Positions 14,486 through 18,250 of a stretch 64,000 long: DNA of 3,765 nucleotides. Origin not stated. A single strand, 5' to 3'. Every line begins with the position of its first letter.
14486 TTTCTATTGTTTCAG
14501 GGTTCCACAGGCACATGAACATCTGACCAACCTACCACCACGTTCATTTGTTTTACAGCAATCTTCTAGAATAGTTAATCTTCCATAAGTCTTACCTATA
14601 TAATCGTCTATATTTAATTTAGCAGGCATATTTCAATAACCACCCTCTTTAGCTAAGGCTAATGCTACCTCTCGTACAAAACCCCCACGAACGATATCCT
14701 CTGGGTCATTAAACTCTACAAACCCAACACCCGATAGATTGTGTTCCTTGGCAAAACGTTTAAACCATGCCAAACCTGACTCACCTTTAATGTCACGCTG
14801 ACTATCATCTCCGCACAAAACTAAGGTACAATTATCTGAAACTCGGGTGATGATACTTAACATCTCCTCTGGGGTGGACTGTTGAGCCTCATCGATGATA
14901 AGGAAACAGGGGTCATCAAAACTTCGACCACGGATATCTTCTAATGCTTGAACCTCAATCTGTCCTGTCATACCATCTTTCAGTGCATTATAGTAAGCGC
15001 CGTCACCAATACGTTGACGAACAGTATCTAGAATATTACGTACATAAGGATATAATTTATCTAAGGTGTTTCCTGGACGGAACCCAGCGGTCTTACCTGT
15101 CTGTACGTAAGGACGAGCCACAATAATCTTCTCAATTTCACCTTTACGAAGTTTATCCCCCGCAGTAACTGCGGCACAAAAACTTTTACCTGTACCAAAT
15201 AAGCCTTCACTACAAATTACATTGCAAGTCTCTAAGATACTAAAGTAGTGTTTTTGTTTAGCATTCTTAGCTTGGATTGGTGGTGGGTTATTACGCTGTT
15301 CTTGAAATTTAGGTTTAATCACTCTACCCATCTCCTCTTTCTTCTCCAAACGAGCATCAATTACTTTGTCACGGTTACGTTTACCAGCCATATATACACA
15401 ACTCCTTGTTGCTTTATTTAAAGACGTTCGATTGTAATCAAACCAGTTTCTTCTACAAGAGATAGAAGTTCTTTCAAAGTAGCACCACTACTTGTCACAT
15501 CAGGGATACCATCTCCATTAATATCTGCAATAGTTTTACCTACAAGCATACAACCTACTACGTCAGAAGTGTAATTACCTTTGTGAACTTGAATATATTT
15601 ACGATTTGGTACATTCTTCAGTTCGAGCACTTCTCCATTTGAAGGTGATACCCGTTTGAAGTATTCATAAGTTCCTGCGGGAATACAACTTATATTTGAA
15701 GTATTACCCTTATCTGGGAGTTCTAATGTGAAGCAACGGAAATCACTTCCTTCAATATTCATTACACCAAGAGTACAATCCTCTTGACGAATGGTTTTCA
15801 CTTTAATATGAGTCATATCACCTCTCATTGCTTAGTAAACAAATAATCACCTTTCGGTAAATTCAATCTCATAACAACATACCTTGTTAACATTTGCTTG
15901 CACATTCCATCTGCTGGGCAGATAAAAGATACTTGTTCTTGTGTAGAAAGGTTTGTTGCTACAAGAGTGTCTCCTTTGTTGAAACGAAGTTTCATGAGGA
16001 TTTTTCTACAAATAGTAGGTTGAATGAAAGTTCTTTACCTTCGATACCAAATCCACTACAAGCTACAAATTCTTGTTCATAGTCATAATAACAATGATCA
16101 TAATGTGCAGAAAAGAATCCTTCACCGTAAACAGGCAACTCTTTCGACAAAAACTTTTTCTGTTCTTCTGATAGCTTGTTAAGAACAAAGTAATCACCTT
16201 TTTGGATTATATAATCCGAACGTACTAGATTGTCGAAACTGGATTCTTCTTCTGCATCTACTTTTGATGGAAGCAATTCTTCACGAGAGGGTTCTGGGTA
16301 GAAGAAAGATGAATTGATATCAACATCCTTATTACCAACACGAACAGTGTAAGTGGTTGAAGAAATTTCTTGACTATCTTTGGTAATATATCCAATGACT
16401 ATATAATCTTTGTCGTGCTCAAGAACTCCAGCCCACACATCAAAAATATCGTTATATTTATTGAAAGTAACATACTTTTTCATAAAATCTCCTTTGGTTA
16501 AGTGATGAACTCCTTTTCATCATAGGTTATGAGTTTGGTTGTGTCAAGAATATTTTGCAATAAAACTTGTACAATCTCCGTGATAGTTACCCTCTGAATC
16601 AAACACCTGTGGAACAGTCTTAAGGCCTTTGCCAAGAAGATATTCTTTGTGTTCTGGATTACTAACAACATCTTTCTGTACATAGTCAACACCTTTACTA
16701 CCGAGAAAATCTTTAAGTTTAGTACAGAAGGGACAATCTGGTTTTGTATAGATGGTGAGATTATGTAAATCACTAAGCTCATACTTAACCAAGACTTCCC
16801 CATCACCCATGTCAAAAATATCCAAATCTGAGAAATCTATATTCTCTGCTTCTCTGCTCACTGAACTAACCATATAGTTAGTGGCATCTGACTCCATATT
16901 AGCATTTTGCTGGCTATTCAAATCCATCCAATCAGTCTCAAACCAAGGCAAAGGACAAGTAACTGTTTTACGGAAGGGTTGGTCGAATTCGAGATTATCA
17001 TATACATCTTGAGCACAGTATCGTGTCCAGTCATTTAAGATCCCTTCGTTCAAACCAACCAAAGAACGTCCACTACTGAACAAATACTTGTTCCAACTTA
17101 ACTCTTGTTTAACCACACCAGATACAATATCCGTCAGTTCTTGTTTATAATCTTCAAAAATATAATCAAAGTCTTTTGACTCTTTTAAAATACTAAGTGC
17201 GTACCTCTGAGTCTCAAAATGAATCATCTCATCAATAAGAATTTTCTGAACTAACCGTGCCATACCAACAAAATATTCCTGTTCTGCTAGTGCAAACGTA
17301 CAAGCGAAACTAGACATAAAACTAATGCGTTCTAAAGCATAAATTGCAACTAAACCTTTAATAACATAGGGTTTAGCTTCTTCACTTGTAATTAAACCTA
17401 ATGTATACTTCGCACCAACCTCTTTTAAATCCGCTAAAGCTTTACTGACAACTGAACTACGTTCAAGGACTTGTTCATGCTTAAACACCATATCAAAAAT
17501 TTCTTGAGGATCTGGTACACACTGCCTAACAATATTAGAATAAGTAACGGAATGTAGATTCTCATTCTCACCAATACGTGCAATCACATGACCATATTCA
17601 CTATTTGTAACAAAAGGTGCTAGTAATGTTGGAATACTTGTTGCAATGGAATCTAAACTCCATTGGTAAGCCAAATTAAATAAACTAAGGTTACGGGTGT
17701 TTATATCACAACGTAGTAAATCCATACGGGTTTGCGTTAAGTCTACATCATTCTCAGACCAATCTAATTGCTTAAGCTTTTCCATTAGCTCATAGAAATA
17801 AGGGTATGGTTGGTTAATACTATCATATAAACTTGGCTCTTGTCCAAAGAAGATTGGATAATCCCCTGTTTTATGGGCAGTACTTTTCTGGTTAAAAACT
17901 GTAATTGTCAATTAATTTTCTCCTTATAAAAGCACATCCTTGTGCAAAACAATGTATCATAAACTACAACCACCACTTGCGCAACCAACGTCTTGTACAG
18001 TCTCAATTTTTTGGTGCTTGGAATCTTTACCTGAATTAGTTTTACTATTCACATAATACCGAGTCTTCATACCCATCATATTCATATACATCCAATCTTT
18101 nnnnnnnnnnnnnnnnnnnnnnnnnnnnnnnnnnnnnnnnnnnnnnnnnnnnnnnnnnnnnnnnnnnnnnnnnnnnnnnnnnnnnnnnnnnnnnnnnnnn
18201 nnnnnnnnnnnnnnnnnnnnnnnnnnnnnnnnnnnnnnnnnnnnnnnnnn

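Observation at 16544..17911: RNR small subunit with a fused C-terminal glutaredoxin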

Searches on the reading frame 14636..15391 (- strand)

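Call 3: search_protein_families(library=pfam, proteins=[window:14636-15391:-], max_evalue=0.01)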
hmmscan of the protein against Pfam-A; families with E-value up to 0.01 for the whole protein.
window:14636-15391:- (252 aa): 4 families
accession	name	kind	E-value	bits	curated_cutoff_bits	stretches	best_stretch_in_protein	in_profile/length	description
PF02562.22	PhoH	-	1.4e-44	152.5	27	1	39-245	2-203/205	PhoH-like protein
PF13604.12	AAA_30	-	4.6e-05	23.7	27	1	43-199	3-128/191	AAA domain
PF13401.12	AAA_22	-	0.00016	22.4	27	1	55-196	4-124/130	AAA domain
PF13245.12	AAA_19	-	0.00035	21.2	25.1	1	154-199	85-129/134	AAA domain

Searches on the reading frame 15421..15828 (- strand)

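Call 3: search_protein_families(library=pfam, proteins=[window:15421-15828:-], max_evalue=0.01)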
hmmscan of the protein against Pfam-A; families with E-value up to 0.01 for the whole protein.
window:15421-15828:- (136 aa): 1 family
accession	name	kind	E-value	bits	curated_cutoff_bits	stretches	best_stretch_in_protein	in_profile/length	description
PF18925.5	DUF5675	-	2.2e-26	92.4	26.7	1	15-126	8-113/114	Family of unknown function (DUF5675)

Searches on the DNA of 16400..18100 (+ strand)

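Call 6: search_dna_similar(query=window:16400-18100:+, collection=phages, mode=near, max_rows=20)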
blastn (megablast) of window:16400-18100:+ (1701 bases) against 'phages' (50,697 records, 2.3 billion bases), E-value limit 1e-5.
Records with a match: 1; places in all: 1; records where one place covers at least 80% of the query: 0.
Best place of each record, by identity: 90-95% 1.
By first word of the organism name: Vibrio 1.
By host as written in the record: Vibrio hepatarius 1.
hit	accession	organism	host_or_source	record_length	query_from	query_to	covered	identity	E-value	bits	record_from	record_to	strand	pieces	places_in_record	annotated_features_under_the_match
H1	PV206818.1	Vibrio phage vB_CoeS_P1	Vibrio hepatarius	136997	4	150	9%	90.5%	8e-47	195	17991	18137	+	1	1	hypothetical protein | HNH endonuclease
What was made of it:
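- Tried and rejected: A megablast of the locus found only a 147-nt match downstream of the gene (call 6), so the phage itself is not deposited.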

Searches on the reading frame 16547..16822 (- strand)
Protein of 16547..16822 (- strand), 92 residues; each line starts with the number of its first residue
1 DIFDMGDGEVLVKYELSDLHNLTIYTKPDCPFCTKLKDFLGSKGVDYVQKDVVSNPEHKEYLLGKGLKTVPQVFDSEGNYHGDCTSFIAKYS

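Call 4: search_protein_families(library=ncbifam, proteins=[window:16547-16810:-], max_evalue=0.01)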
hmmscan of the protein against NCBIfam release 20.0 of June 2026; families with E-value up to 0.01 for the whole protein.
window:16547-16810:- (88 aa): 19 families
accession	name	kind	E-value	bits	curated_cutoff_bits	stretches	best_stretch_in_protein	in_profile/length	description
TIGR02181.1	GRX_bact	equivalog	9.9e-12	44.9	90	1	19-70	2-55/80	glutaredoxin 3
TIGR02196.1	GlrX_YruB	hypoth_equivalog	1.8e-11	44.4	88.55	1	18-69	2-54/74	glutaredoxin-like protein, YruB-family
NF041212.1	Uxx_star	subfamily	1.8e-11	44.1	66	1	19-71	2-56/70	Uxx-star family glutaredoxin-like (seleno)protein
NF007923.0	PRK10638.1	equivalog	5.6e-11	42.4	129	1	17-83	3-69/83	glutaredoxin 3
TIGR02190.1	GlrX-dom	hypoth_equivalog_domain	2.3e-09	37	99.3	1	17-77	9-68/79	glutaredoxin-family domain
TIGR02194.1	GlrX_NrdH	subfamily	3.9e-09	36.6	85.75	1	19-72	2-55/72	glutaredoxin-like protein NrdH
NF041211.1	gluta_UXX_star_2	equivalog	4.5e-08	32.9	100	1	19-67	2-52/71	UXX-star (seleno)protein family 2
TIGR02200.1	GlrX_actino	hypoth_equivalog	2.4e-07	31.1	89.5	1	18-75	2-61/77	mycoredoxin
TIGR02180.1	GRX_euk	equivalog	3.3e-07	30.4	87.25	1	19-85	2-73/84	glutaredoxin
NF045501.1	HUGP_GUXX-star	exception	2.5e-06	27.2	325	1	16-71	165-222/236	HUGP/GUXX-star fusion selenoprotein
NF047338.1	gluta_UXX_star_3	exception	4.6e-06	26.6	97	1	19-69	2-54/70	UXX-star (seleno)protein family 3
NF007657.0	PRK10329.1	equivalog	5.9e-06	26.2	131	1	18-78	3-63/81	glutaredoxin-like protein NrdH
NF008401.0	PRK11200.1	equivalog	1.7e-05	24.9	84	1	19-85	4-77/87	GrxA family glutaredoxin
TIGR02183.1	GRXA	equivalog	0.00018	21.6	106.5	1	19-84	3-75/86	GrxA family glutaredoxin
NF041114.2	gluta_UXX_star_1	equivalog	0.00035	20.8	72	1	19-72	2-57/70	UXX-star selenoprotein family 1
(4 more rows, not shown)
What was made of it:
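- On NrdH-redoxin: TIGR02194 scores 36.6 bits against 85.75 and NF007657 scores 26.2 against 131 (call 4).
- The NrdH score is far below the curated cut-off of 85.75 (call 4).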

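Call 5: search_protein_families(library=phrogs, proteins=[window:16547-16810:-], max_evalue=0.001)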
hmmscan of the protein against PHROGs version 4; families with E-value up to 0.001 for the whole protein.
window:16547-16810:- (88 aa): 3 families
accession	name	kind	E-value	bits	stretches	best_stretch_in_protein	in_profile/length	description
phrog_22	-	DNA, RNA and nucleotide metabolism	4.4e-14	53.9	1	17-83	72-140/162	thioredoxin domain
phrog_86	-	DNA, RNA and nucleotide metabolism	6.3e-13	49.3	1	12-87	412-484/504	ribonucleoside diphosphate reductase small subunit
phrog_16693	-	unknown function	0.00055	20.8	1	18-58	2-42/132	-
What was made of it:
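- On Phage NrdB::Grx C-terminal fusions (catalogued 2018): The phrog_86 profile spans both domains (call 5).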

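Call 37: predict_structure(alignment_id=A2)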
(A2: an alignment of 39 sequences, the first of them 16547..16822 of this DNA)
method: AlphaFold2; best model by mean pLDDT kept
length: 92 residues; sequences in the alignment: 39
mean_pLDDT: 85.2   pTM: 0.71
mean pLDDT of the five models: 85.2, 84.7, 84.0, 83.6, 83.6
residues with pLDDT >= 90: 64; 70-90: 12; 50-70: 7; < 50: 9
segments of 3 or more residues with pLDDT < 50: 5-11
pLDDT, mean of each block of 10 residues (from residue 1): 46 67 94 94 93 95 94 93 92 84
secondary structure, 60 per line:
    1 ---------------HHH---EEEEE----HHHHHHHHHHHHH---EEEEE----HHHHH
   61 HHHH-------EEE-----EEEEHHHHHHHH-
elements in order: E22-26 H31-43 E47-51 H56-64 E72-74 E80-83 H84-91

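Call 42: fold_search(model_id=the predicted structure, library=pdb)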
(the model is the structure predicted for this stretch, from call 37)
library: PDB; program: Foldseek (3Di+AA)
matches with E <= 10: 1305; with E <= 0.001: 44
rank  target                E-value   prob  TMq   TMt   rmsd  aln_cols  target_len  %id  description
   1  4tr0_A                1.8e-05  1.00  0.66  0.66   1.7        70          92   41  Crystal structure of GSSG-bound cGrx2 (released 2014-10-01)
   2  1nm3_A                1.8e-05  1.00  0.66  0.27   2.1        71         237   31  Crystal structure of Heamophilus influenza hybrid-Prx5 (released 2003-03-25)
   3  4tr1_B                2.1e-05  1.00  0.66  0.66   1.7        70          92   38  Crystal structure of GSH-bound cGrx2/C15S (released 2014-10-01)
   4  4tr1_A                2.4e-05  1.00  0.63  0.63   3.1        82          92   34  Crystal structure of GSH-bound cGrx2/C15S (released 2014-10-01)
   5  2khp_MODEL_1_A        3.6e-05  1.00  0.63  0.63   2.2        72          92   32  Solution structure of Glutaredoxin from Brucella melitensis (released 2009-05-05)
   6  3grx_MODEL_1_A        6.5e-05  1.00  0.65  0.72   1.9        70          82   31  NMR STRUCTURE OF ESCHERICHIA COLI GLUTAREDOXIN 3-GLUTATHIONE MIXED DISULFIDE COMPLEX, 20 STRUCTURES (released 1999-03-30)
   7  2fls                  1.1e-04  1.00  0.63  0.58   2.1        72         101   24  Crystal structure of Human Glutaredoxin 2 complexed with glutathione (released 2006-01-24)
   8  2ht9_B                1.1e-04  1.00  0.63  0.53   2.9        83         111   20  The structure of dimeric human glutaredoxin 2 (released 2006-08-29)
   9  3qmx                  1.7e-04  1.00  0.65  0.61   1.8        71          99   28  X-ray crystal structure of Synechocystis sp. PCC 6803 Glutaredoxin A (released 2012-01-11)
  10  9lwz_B                1.7e-04  1.00  0.66  0.11   2.5        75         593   25  Crystal structure of the oxidized state of thioredoxin gluthathione reductase from Schistosoma japonicum with the U597 (released 2026-03-04)
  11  3h8q_B                1.7e-04  1.00  0.65  0.57   6.4        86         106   22  Crystal structure of glutaredoxin domain of human thioredoxin reductase 3 (released 2009-05-12)
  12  5kqa                  1.8e-04  1.00  0.66  0.56   1.9        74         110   26  Crystal structure of buckwheat glutaredoxin-glutathione complex (released 2017-07-05)
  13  3msz_B                1.9e-04  1.00  0.61  0.64   2.6        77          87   21  Crystal Structure of Glutaredoxin 1 from Francisella tularensis Complexed with Cacodylate (released 2010-05-19)
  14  1nm3_B                1.9e-04  1.00  0.64  0.26   2.7        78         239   29  Crystal structure of Heamophilus influenza hybrid-Prx5 (released 2003-03-25)
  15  6rtm                  2.1e-04  1.00  0.66  0.12   9.4        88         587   24  Thioredoxin glutathione reductase from Schistosoma mansoni in complex with 1-[(dimethylamino)methyl]-2-naphthol at 2 hou (released 2020-01-08)
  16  4fiw                  2.4e-04  1.00  0.64  0.76   1.6        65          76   31  X-ray crystal structure of Corynebacterium glutamicum Nrdh-redoxin at 1.5A (released 2013-02-06)
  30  1h75                  4.9e-04  1.00  0.66  0.79   1.8        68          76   26  Structural basis for the thioredoxin-like activity profile of the glutaredoxin-like protein NrdH-redoxin from Escherichi (released 2001-08-09)
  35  4hs1                  5.3e-04  1.00  0.60  0.65   1.5        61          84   26  High-resolution crystal structure of Glutaredoxin like protein NrdH from Mycobacterium tuberculosis. (released 2013-06-26)
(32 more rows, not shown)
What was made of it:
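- On Class I dithiol glutaredoxin (GrxC/Grx3-like): Foldseek probability is 1.00 to 4tr0, 3grx, 2fls and others, rmsd 1.7-2.2 A over about 70 residues (call 42).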

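Call 43: search_solved_structures(query=window:16547-16822:-, max_evalue=0.01, show_alignments=5)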
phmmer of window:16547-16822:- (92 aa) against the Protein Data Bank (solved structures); distinct sequences matched with E-value up to 0.01: 36.
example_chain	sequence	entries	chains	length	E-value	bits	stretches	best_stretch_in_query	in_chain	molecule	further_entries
4tr0_A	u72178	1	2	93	6e-11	45.4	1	20-85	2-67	Glutaredoxin 3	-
4tr1_A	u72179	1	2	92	1.5e-09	40.9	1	20-85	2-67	Glutaredoxin 3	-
2klx_A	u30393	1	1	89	2e-09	40.5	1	20-87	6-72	Glutaredoxin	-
1fov_A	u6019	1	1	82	1.8e-08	37.5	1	21-77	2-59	GLUTAREDOXIN 3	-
2khp_A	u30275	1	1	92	4.7e-08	36.1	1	21-86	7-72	GLUTAREDOXIN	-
2mzc_A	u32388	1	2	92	1.1e-07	34.9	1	21-78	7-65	Glutaredoxin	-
3grx_A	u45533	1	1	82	4.8e-07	32.9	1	21-77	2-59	GLUTAREDOXIN 3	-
1nm3_A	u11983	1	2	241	5e-07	32.8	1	2-78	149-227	Protein HI0572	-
7c10_A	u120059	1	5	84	2.2e-06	30.8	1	22-74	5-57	Glutaredoxin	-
4fiw_A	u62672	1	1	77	9.2e-06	28.8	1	22-78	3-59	Putative glutaredoxin NrdH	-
1r7h_A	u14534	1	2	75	3.3e-05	27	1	21-78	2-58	NrdH-redoxin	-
4hs1_A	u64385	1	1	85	4e-05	26.7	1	22-79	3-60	Glutaredoxin NrdH, putative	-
4f2i_A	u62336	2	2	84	4.7e-05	26.5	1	22-79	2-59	Glutaredoxin NrdH, putative | Glutaredoxin-like protein NrdH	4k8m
7c12_A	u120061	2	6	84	5.9e-05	26.2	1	22-74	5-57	Glutaredoxin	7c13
3zij_A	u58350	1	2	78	8.5e-05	25.7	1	21-63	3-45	THIOREDOXIN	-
1h75_A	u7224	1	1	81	0.00022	24.4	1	22-82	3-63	GLUTAREDOXIN-LIKE PROTEIN NRDH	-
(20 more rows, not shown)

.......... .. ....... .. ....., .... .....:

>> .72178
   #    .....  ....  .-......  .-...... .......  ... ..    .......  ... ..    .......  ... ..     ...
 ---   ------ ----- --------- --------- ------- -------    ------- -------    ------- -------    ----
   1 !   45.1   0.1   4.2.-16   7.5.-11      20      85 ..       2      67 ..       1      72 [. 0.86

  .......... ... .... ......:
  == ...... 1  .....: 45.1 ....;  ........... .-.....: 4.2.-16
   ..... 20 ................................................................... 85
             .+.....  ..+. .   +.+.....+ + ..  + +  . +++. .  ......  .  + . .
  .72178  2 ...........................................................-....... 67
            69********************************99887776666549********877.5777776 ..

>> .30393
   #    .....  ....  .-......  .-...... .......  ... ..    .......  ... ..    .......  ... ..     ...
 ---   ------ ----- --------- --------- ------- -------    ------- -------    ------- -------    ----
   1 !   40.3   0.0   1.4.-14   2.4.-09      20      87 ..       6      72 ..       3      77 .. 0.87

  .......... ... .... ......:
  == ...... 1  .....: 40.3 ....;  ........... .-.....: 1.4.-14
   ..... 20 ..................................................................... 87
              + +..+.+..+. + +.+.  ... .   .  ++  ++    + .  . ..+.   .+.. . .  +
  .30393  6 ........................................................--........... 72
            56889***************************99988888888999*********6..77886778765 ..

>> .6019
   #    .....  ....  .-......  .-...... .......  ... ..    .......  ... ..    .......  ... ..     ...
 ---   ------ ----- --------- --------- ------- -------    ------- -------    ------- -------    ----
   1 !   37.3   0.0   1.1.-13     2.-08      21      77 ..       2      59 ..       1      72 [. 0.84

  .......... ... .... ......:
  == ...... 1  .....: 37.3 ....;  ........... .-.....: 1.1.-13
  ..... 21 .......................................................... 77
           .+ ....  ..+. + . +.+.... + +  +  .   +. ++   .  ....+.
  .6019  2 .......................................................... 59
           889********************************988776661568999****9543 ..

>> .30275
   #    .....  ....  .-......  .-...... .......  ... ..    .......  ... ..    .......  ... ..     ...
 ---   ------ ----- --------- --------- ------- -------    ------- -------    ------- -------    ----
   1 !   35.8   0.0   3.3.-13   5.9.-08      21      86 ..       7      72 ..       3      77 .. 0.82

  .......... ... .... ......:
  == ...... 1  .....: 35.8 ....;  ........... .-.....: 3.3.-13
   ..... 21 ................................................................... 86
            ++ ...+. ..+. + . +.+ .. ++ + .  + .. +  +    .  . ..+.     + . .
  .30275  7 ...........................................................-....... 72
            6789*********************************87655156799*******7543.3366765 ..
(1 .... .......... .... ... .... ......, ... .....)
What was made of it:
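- On NrdH-redoxin: NrdH structures rank below Grx structures (calls 42, 43).
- NrdH models and structures are hit weakly: TIGR02194 at 36.6 bits, and 4fiw, 1h75 and 4hs1 (calls 4, 42, 43). Grx3-type models and structures score higher than NrdH throughout (calls 4, 42, 43).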
